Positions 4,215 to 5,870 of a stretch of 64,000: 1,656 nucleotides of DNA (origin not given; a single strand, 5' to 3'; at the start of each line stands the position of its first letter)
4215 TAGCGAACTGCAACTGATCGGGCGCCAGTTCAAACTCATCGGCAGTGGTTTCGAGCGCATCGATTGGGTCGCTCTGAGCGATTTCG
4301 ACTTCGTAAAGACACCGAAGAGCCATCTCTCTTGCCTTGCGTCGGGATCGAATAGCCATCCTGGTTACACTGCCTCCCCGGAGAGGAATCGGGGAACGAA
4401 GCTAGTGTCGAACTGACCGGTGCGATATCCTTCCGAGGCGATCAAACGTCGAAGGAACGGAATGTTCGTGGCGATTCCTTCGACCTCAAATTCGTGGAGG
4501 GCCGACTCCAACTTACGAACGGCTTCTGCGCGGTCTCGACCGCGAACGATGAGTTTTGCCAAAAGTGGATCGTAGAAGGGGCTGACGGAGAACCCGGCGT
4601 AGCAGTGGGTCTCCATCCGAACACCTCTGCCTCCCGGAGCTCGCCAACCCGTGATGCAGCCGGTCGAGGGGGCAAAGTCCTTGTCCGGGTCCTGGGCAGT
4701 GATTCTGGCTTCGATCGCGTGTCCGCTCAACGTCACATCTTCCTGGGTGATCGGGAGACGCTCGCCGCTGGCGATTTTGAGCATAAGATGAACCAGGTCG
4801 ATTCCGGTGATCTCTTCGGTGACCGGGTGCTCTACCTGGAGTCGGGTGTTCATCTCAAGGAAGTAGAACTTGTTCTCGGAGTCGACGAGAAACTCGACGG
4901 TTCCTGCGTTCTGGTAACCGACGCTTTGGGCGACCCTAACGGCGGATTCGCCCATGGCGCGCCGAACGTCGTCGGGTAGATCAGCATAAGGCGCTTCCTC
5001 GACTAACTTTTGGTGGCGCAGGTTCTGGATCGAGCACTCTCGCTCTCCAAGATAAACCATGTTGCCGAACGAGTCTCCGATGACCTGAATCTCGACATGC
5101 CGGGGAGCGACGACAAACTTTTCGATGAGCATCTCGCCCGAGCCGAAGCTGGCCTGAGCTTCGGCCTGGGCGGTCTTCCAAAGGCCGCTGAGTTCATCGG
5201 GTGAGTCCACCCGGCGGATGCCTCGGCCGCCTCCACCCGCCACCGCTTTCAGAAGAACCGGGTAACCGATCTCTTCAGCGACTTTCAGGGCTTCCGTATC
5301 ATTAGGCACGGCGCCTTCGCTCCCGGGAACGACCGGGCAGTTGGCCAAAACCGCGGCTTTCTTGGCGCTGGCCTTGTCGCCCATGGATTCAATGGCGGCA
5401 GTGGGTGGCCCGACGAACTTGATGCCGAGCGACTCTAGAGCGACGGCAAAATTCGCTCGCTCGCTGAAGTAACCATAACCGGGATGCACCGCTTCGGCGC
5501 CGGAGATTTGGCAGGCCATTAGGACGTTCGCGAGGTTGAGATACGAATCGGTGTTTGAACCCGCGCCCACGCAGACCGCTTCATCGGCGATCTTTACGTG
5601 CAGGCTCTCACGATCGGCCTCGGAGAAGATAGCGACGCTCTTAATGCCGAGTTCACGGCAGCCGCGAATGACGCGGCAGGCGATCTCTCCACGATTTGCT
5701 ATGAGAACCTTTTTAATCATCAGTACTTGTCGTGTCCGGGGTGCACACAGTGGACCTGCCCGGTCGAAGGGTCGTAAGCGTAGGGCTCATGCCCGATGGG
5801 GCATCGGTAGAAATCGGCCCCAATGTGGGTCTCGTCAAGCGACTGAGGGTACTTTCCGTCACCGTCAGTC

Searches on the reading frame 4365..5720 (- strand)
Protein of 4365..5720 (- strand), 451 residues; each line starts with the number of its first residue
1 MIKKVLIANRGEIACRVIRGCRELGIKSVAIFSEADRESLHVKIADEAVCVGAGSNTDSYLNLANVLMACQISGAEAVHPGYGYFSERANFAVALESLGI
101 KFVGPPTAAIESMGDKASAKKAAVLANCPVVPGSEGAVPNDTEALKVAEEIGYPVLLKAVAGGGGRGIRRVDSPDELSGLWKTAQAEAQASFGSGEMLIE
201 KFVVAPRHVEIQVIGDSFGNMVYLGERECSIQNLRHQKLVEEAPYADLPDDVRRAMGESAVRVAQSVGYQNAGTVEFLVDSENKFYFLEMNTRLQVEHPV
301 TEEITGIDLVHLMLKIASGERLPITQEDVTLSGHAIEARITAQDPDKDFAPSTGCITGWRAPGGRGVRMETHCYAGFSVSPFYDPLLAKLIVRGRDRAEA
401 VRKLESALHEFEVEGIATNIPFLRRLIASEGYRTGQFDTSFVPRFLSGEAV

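Call 3: search_protein_families(library=pfam, proteins=[window:4365-5720:-], max_evalue=0.01)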
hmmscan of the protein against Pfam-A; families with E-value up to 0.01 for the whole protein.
window:4365-5720:- (451 aa): 5 families
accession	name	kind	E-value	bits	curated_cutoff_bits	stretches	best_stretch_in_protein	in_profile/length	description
PF02786.22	CPSase_L_D2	-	6.6e-74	248.4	19.8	1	115-324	1-210/211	Carbamoyl-phosphate synthase L chain, ATP binding domain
PF00289.28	Biotin_carb_N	-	1.4e-42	145.1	25.5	1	1-110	1-110/110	Biotin carboxylase, N-terminal domain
PF02785.25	Biotin_carb_C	-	3.8e-38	130.3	32.4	1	337-442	1-106/108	Biotin carboxylase C-terminal domain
PF07478.18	Dala_Dala_lig_C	-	3e-11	43.7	24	1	144-292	28-174/204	D-ala D-ala ligase C-terminus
PF02222.28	ATP-grasp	-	5.4e-09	36.4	27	1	139-293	17-162/179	ATP-grasp domain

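Call 4: search_protein_families(library=ncbifam, proteins=[window:4365-5720:-], max_evalue=0.01)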
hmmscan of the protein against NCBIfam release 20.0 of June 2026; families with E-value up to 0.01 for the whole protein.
window:4365-5720:- (451 aa): 45 families (the best 25 are shown)
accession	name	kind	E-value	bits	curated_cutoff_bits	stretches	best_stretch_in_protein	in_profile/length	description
NF006367.0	PRK08591.1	subfamily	8.2e-193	641.2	597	1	1-445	1-444/451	acetyl-CoA carboxylase biotin carboxylase subunit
TIGR00514.1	accC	equivalog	3.3e-186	619.5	626.5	1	1-444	1-443/449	acetyl-CoA carboxylase biotin carboxylase subunit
NF004085.0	PRK05586.1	equivalog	1e-178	594.8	723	1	1-444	1-443/448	acetyl-CoA carboxylase biotin carboxylase subunit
NF006406.0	PRK08654.1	equivalog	2e-175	584.1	739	1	1-442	1-440/499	acetyl-CoA carboxylase biotin carboxylase subunit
NF009471.0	PRK12833.1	equivalog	4.7e-171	569.4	686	1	2-446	5-448/467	acetyl-CoA carboxylase biotin carboxylase subunit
NF009554.0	PRK12999.1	equivalog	2.9e-170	568.5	965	1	1-442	4-452/1147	pyruvate carboxylase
NF005525.0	PRK07178.1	equivalog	4.9e-166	553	768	1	1-443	1-440/471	acetyl-CoA carboxylase biotin carboxylase subunit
NF006286.0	PRK08462.1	equivalog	5.3e-162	539.7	740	1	2-442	4-441/445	acetyl-CoA carboxylase biotin carboxylase subunit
TIGR01235.1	pyruv_carbox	equivalog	4.2e-158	527.9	1114.45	1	4-442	1-448/1143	pyruvate carboxylase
TIGR02712.1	urea_carbox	equivalog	5.3e-156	521.2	1303.85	1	3-445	2-442/1201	urea carboxylase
NF006287.0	PRK08463.1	equivalog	6.5e-155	516.6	775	1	1-444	1-443/479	acetyl-CoA carboxylase subunit A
TIGR01369.1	CPSaseII_lrg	equivalog_domain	2.5e-15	55.2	1027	1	95-334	107-342/1052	carbamoyl-phosphate synthase (glutamine-hydrolyzing) large subunit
TIGR01205.1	D_ala_D_alaTIGR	subfamily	8e-15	54.6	245.65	1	90-292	81-285/318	D-alanine--D-alanine ligase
NF002378.0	PRK01372.1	subfamily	5e-14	51.7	243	1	86-293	71-270/305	D-alanine--D-alanine ligase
TIGR00768.1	rimK_fam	subfamily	1.9e-13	50.4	143.4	1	89-316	62-275/276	RimK family alpha-L-glutamate ligase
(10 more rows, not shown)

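Call 25: find_homologous_proteins(query=window:4365-5720:-, max_evalue=1e-100)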
Query window:4365-5720:- (451 aa): 7992 proteins with E <= 1e-100 among 8000 candidates; the best 120 are listed.
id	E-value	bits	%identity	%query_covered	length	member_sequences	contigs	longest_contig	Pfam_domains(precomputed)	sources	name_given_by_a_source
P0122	1.6e-297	1005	100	100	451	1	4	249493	PF02786.23,PF00289.29,PF02222.28,PF07478.19,PF02785.26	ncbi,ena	-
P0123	7.4e-287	970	95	100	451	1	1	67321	PF02786.23,PF00289.29,PF02222.28,PF07478.19,PF02785.26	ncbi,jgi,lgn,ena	jgi:acetyl-CoA carboxylase biotin carboxylase subunit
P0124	2.0e-280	948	94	100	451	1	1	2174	PF02786.23,PF00289.29,PF02222.28,PF07478.19,PF02785.26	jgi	jgi:acetyl-CoA carboxylase biotin carboxylase subunit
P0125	8.6e-279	943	93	100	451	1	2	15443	PF02786.23,PF00289.29,PF02222.28,PF07478.19,PF02785.26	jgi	jgi:acetyl-CoA carboxylase biotin carboxylase subunit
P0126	8.6e-278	940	93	100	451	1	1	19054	PF02786.23,PF00289.29,PF02222.28,PF07478.19,PF02785.26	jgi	jgi:acetyl-CoA carboxylase biotin carboxylase subunit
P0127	3.3e-275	931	92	100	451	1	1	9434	PF02786.23,PF00289.29,PF02222.28,PF07478.19,PF02785.26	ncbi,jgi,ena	jgi:acetyl-CoA carboxylase biotin carboxylase subunit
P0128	9.3e-275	930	92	100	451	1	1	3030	PF02786.23,PF00289.29,PF02222.28,PF07478.19,PF02785.26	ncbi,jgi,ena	jgi:acetyl-CoA carboxylase biotin carboxylase subunit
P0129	1.6e-274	929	92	100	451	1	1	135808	PF02786.23,PF00289.29,PF02222.28,PF07478.19,PF02785.26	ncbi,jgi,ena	jgi:acetyl-CoA carboxylase biotin carboxylase subunit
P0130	1.2e-268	910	88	100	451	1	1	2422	PF02786.23,PF00289.29,PF02222.28,PF07478.19,PF02785.26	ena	-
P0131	6.0e-268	907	88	100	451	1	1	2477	PF02786.23,PF00289.29,PF02222.28,PF07478.19,PF02785.26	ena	-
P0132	4.3e-267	904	88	100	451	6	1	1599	PF02786.23,PF00289.29,PF02222.28,PF07478.19,PF02785.26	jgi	-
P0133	2.7e-265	899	88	100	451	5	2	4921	PF02786.23,PF00289.29,PF02222.28,PF07478.19,PF02785.26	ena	-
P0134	1.2e-264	896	88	100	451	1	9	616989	PF02786.23,PF00289.29,PF02222.28,PF07478.19,PF02785.26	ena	-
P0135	3.5e-264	895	87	100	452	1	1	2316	PF02786.23,PF00289.29,PF02222.28,PF07478.19,PF02785.26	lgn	-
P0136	3.5e-264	895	87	100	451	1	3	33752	PF02786.23,PF00289.29,PF02222.28,PF07478.19,PF02785.26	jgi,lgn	-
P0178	1.4e-253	860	85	100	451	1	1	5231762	PF02786.23,PF00289.29,PF02222.28,PF07478.19,PF02785.26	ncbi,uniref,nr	ncbi:acetyl-CoA carboxylase biotin carboxylase subunit [Fimbriimonas ginsengisoli]|uniref:biotin car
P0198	2.2e-251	853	83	99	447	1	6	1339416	PF02786.23,PF00289.29,PF02222.28,PF07478.19,PF02785.26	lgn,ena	-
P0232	1.7e-249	846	83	99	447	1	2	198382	PF02786.23,PF00289.29,PF02222.28,PF07478.19,PF02785.26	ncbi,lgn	-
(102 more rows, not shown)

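Call 26: find_encoding_contigs(protein=P0178, flank=10000, max_places=2)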
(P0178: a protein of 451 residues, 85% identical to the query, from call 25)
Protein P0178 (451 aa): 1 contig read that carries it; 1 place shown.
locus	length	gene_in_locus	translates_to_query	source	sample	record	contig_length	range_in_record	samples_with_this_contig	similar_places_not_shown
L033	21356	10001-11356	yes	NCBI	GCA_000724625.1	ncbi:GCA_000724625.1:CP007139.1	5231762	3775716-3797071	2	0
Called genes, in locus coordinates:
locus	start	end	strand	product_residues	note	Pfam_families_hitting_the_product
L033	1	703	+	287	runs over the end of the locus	-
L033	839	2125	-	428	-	PF02844:GARS_N, PF01071:GARS_A, PF02843:GARS_C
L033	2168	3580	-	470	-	PF00772:DnaB, PF03796:DnaB_C, PF13481:AAA_25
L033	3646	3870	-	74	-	-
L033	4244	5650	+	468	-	PF01566:Nramp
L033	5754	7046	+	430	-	PF13606:Ank_3 (faint), PF13637:Ank_4 (faint), PF12796:Ank_2, PF13857:Ank_5, PF00023:Ank (weak), PF12796:Ank_2, PF13857:Ank_5 (weak), PF00023:Ank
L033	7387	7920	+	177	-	PF00588:SpoU_methylase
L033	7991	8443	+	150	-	-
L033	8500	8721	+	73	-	-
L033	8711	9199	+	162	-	PF05016:ParE_toxin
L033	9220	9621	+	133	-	PF00364:Biotin_lipoyl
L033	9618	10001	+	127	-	-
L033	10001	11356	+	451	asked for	PF00289:Biotin_carb_N, PF02786:CPSase_L_D2, PF02222:ATP-grasp, PF07478:Dala_Dala_lig_C, PF02785:Biotin_carb_C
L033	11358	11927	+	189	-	PF01029:NusB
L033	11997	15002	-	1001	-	PF09286:Pro-kuma_activ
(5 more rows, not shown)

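Call 31: find_encoding_contigs(protein=P0198, flank=8000, max_places=2)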
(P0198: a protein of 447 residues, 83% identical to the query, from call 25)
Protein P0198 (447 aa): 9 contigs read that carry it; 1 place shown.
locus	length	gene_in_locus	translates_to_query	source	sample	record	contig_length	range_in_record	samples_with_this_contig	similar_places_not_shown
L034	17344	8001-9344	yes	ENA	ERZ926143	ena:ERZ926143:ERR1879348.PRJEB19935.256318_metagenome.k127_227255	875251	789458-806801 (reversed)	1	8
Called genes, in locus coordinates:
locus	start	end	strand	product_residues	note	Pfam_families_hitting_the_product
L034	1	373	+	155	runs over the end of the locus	-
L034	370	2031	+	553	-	PF08309:LVIVD (faint)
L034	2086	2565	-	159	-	PF13690:CheX, PF04509:CheC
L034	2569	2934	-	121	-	PF00072:Response_reg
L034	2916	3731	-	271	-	PF03705:CheR_N (weak), PF01739:CheR, PF08242:Methyltransf_12 (faint), PF13649:Methyltransf_25 (faint)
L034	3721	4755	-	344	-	PF00072:Response_reg, PF01339:CheB_methylest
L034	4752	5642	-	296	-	PF08668:HDOD, PF01966:HD (weak)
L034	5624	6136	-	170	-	PF03975:CheD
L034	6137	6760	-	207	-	PF04509:CheC, PF13690:CheX, PF04509:CheC (weak)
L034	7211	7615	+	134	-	PF25997:BSH_YhbJ (weak), PF00364:Biotin_lipoyl, PF25917:BSH_RND (faint)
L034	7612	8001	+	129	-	PF07963:N_methyl (weak)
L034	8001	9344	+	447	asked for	PF00289:Biotin_carb_N, PF02222:ATP-grasp, PF02786:CPSase_L_D2, PF07478:Dala_Dala_lig_C, PF02785:Biotin_carb_C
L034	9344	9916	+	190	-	PF01029:NusB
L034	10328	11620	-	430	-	PF13384:HTH_23 (faint), PF12844:HTH_19 (weak), PF13560:HTH_31, PF01381:HTH_3, PF13443:HTH_26 (weak), PF22495:HTH_92 (weak)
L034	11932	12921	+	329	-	-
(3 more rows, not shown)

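Call 32: find_encoding_contigs(protein=P0232, flank=8000, max_places=2)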
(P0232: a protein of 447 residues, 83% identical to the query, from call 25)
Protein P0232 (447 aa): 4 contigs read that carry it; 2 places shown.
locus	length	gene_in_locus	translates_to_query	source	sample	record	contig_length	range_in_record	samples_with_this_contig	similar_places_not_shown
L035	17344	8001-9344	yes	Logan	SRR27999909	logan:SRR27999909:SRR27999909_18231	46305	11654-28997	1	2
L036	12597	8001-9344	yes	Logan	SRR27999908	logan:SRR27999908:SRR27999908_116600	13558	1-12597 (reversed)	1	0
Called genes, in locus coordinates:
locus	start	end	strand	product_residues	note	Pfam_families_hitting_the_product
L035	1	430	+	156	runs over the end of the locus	-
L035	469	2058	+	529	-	-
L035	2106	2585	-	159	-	PF13690:CheX, PF04509:CheC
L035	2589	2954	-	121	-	PF00072:Response_reg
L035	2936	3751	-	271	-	PF03705:CheR_N, PF01739:CheR, PF08242:Methyltransf_12 (faint), PF13649:Methyltransf_25 (faint)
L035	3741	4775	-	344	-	PF00072:Response_reg, PF01339:CheB_methylest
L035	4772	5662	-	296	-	PF08668:HDOD, PF01966:HD (weak)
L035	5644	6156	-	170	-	PF03975:CheD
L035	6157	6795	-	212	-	PF04509:CheC, PF13690:CheX (weak), PF04509:CheC (weak)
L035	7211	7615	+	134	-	PF25997:BSH_YhbJ (weak), PF00364:Biotin_lipoyl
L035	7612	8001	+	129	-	-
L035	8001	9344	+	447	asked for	PF00289:Biotin_carb_N, PF02222:ATP-grasp, PF02786:CPSase_L_D2, PF07478:Dala_Dala_lig_C, PF02785:Biotin_carb_C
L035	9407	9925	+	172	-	PF01029:NusB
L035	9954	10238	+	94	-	-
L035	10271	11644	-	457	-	PF01047:MarR (faint), PF01381:HTH_3, PF01527:HTH_Tnp_1 (faint), PF12844:HTH_19 (weak), PF13560:HTH_31, PF13560:HTH_31, PF01381:HTH_3, PF13443:HTH_26 (weak), +8 more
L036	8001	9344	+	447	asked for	PF00289:Biotin_carb_N, PF02222:ATP-grasp, PF02786:CPSase_L_D2, PF07478:Dala_Dala_lig_C, PF02785:Biotin_carb_C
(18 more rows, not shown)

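Call 54: find_related_loci(query=window:4365-5720:-, collection=metagenome_contigs, flank=6000)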
Query window:4365-5720:- (451 aa) in metagenome_contigs; peptide patterns used: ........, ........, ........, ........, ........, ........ (x = any residue, [..] = any of these).
600 stretches matched a pattern (row limit reached: there are more); 538 encode a relative of the query (tblastn E <= 1e-3); the best 80 are kept; 80 distinct loci.
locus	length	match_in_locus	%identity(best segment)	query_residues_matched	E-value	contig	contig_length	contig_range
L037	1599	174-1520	88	1-449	0e+0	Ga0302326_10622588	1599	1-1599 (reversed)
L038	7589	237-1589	87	1-451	0e+0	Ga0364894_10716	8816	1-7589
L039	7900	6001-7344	87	1-448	0e+0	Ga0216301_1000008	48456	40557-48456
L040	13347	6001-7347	87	1-449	0e+0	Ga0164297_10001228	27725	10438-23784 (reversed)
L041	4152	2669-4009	85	1-447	0e+0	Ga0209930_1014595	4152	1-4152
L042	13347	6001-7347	84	1-449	0e+0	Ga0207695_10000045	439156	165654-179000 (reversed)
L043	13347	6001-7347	84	1-449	0e+0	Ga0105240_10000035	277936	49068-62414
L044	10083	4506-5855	84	1-450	0e+0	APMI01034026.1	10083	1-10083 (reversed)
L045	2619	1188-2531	83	1-448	0e+0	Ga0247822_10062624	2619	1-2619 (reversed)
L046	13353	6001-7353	81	1-451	0e+0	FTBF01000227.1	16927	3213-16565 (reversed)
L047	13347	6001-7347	79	1-449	0e+0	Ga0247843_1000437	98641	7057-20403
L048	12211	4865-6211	79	1-449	0e+0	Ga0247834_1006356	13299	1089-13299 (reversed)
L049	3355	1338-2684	78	1-449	0e+0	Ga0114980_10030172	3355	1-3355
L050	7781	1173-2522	79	1-450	0e+0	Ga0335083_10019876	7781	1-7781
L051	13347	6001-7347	78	1-449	0e+0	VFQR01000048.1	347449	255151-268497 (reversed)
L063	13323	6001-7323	55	1-442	3e-159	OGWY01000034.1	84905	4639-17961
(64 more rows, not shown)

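Call 60: find_homologous_proteins(query=L063:5568-5981:+, max_evalue=0.001)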
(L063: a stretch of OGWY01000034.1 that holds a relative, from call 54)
Query L063:5568-5981:+ (138 aa): 70 proteins with E <= 0.001 among 104 candidates.
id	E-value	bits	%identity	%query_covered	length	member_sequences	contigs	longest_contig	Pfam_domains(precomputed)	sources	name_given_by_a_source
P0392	9.0e-78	277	99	99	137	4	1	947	PF00364.29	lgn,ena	-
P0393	1.0e-77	277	99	99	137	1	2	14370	PF00364.29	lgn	-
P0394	2.1e-77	276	99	99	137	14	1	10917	PF00364.29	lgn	-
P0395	6.4e-77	274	98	99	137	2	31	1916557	PF00364.29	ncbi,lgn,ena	ncbi:acetyl-CoA carboxylase biotin carboxyl carrier protein [Cetobacterium somerae]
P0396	8.9e-77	274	98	99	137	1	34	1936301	PF00364.29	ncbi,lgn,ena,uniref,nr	ncbi:MAG: acetyl-CoA carboxylase biotin carboxyl carrier protein [Cetobacterium sp.]|uniref:acetyl-C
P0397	1.1e-76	273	98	99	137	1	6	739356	PF00364.29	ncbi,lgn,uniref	ncbi:acetyl-CoA carboxylase biotin carboxyl carrier protein [Cetobacterium sp.]|uniref:acetyl-CoA ca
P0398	1.3e-76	273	97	99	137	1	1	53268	PF00364.29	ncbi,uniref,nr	ncbi:hypothetical protein OQE61_08365 [Cetobacterium somerae]|uniref:acetyl-CoA carboxylase biotin c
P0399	1.5e-76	273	97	99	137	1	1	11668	PF00364.29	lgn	-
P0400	1.7e-76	273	97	99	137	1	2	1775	PF00364.29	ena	-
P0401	2.0e-76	272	97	99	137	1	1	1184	PF00364.29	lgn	-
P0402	8.4e-76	270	97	99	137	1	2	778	PF00364.29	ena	-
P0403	1.2e-75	270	97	99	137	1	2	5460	PF00364.29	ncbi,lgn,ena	-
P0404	1.2e-75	270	97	99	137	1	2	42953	PF00364.29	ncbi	ncbi:MAG: acetyl-CoA carboxylase biotin carboxyl carrier protein [Cetobacterium sp.]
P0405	1.2e-75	270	97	99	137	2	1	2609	PF00364.29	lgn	-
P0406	2.6e-74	266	96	99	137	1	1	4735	PF00364.29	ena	-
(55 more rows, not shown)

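Call 63: find_encoding_contigs(protein=P0395, flank=10000, max_places=1)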
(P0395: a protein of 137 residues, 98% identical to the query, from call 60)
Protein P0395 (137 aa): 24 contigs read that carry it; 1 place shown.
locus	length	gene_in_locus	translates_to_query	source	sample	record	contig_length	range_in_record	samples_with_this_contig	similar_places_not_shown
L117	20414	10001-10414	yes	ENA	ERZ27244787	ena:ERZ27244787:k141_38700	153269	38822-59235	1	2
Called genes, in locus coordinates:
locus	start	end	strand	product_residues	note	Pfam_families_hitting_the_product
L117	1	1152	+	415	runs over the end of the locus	PF02447:GntP_permease, PF13726:Na_H_antiport_2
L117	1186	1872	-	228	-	PF01479:S4 (weak), PF00849:PseudoU_synth_2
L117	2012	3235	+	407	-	PF05343:Peptidase_M42 (faint), PF01546:Peptidase_M20, PF07687:M20_dimer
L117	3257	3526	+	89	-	PF00708:Acylphosphatase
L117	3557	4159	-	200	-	-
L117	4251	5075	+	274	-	PF21302:Zn_ribbon_RlmA, PF01135:PCMT (weak), PF01209:Ubie_methyltran, PF13679:Methyltransf_32, PF13847:Methyltransf_31, PF08241:Methyltransf_11, PF08242:Methyltransf_12 (weak), PF13649:Methyltransf_25, +1 more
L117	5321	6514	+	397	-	PF00083:Sugar_tr (faint), PF07690:MFS_1, PF13347:MFS_2, PF07690:MFS_1, PF12832:MFS_1_like (weak)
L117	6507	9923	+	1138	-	PF02811:PHP, PF07733:DNA_pol3_alpha, PF17657:DNA_pol3_finger, PF14579:HHH_6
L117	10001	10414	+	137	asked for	PF00364:Biotin_lipoyl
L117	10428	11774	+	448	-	PF00289:Biotin_carb_N, PF02222:ATP-grasp, PF02786:CPSase_L_D2, PF08443:RimK, PF07478:Dala_Dala_lig_C, PF02785:Biotin_carb_C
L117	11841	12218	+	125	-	PF03780:Asp23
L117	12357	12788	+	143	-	-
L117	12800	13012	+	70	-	PF10031:DUF2273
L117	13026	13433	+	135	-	PF01029:NusB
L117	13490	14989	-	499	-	PF13541:ChlI, PF00158:Sigma54_activat (faint), PF01078:Mg_chelatase, PF07728:AAA_5, PF00493:MCM, PF13335:Mg_chelatase_C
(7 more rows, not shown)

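Call 64: search_solved_structures(query=window:4365-5720:-, max_evalue=1e-150, show_alignments=1)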
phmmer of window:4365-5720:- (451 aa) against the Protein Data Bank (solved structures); distinct sequences matched with E-value up to 1e-150: 1.
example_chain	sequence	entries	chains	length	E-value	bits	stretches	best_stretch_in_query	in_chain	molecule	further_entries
2vpq_A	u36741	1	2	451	8.8e-154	516.2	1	2-443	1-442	ACETYL-COA CARBOXYLASE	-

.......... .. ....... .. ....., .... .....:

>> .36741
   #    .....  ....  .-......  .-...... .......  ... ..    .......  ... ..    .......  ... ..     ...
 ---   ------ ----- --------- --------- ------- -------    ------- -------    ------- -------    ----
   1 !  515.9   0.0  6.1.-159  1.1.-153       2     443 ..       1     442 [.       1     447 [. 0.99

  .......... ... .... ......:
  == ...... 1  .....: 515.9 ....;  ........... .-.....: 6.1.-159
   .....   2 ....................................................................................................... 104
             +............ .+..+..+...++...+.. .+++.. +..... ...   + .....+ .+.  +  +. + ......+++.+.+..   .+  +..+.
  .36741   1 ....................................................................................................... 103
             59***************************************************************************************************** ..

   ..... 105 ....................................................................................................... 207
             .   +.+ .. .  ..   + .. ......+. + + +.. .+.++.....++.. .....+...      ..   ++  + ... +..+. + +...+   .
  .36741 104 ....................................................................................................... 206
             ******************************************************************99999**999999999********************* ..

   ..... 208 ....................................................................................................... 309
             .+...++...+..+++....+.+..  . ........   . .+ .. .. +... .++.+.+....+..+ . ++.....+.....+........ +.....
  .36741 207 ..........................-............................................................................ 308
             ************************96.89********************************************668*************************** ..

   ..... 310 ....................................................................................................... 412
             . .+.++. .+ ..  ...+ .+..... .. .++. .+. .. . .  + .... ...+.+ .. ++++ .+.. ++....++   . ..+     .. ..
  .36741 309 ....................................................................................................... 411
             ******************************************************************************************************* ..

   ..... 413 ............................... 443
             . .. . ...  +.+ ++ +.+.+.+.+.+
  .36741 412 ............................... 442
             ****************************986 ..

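Call 65: find_encoding_contigs(protein=P0122, flank=2000, max_places=3)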
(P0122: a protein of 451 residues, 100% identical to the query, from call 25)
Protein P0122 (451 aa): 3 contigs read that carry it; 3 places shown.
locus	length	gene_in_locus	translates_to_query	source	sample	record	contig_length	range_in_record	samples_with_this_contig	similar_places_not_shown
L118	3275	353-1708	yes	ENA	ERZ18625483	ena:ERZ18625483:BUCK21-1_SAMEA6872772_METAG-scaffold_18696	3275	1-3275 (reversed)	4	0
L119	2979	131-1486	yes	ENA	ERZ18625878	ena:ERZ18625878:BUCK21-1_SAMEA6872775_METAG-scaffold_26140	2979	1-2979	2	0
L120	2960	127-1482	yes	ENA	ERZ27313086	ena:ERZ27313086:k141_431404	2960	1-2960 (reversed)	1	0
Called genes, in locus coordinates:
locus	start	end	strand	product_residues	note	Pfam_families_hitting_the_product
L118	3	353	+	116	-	?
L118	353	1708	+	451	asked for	PF00289:Biotin_carb_N, PF02222:ATP-grasp, PF02786:CPSase_L_D2, PF07478:Dala_Dala_lig_C, PF02785:Biotin_carb_C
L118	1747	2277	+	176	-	PF01029:NusB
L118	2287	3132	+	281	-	PF00763:THF_DHG_CYH, PF02882:THF_DHG_CYH_C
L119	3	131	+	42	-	?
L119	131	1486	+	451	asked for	PF00289:Biotin_carb_N, PF02222:ATP-grasp, PF02786:CPSase_L_D2, PF07478:Dala_Dala_lig_C, PF02785:Biotin_carb_C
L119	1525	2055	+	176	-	PF01029:NusB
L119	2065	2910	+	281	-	PF00763:THF_DHG_CYH, PF02882:THF_DHG_CYH_C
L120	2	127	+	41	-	?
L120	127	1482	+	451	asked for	PF00289:Biotin_carb_N, PF02222:ATP-grasp, PF02786:CPSase_L_D2, PF07478:Dala_Dala_lig_C, PF02785:Biotin_carb_C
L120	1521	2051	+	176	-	PF01029:NusB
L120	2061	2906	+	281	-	PF00763:THF_DHG_CYH, PF02882:THF_DHG_CYH_C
